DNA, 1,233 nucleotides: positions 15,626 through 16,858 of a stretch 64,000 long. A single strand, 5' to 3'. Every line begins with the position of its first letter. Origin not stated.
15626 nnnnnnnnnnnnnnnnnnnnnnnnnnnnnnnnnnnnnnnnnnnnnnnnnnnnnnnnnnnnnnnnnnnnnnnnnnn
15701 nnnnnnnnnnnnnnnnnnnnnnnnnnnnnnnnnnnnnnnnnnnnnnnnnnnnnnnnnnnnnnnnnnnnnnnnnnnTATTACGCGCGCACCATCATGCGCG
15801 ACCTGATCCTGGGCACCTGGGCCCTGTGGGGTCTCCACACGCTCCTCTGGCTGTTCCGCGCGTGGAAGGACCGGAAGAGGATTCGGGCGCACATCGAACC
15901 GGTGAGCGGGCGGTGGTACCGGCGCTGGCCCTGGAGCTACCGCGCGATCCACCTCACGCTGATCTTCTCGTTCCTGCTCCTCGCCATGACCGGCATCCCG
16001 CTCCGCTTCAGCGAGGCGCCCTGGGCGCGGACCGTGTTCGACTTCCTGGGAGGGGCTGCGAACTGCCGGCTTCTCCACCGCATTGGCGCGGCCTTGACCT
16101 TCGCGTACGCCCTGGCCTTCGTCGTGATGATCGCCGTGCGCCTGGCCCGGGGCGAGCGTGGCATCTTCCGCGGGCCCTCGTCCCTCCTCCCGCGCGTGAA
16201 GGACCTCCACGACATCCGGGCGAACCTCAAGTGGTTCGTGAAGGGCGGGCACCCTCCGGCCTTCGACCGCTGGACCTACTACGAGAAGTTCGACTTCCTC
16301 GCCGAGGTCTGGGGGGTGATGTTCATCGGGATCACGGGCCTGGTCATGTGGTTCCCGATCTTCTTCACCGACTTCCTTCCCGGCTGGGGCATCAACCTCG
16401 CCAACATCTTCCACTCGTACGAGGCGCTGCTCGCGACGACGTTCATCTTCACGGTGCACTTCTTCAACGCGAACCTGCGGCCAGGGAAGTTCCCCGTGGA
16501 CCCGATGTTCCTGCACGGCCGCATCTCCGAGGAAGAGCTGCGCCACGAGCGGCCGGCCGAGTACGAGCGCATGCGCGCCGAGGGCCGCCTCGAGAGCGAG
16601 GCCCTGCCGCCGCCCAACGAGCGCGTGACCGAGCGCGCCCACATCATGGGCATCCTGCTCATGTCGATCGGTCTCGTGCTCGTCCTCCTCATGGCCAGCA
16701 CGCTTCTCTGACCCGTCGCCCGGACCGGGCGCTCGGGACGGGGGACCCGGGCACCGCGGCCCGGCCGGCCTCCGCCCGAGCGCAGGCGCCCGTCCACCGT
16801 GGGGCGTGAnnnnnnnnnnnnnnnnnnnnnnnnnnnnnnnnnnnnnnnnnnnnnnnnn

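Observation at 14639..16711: CbcL-like fusion with 11 rather than 9 c-haems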

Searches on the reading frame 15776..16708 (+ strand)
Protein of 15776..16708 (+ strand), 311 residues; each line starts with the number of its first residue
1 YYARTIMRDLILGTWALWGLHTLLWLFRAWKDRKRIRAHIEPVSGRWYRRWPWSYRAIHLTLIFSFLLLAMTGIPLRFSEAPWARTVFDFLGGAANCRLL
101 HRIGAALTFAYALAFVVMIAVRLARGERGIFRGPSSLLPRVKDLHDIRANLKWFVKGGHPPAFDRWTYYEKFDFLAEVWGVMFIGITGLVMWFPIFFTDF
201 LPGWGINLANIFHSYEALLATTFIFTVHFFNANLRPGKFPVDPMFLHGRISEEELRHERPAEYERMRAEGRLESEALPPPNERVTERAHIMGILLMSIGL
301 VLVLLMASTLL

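Call 41: search_solved_structures(query=window:15776-16708:+, max_evalue=1, show_alignments=3)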
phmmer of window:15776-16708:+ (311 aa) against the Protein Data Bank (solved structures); distinct sequences matched with E-value up to 1: 0.
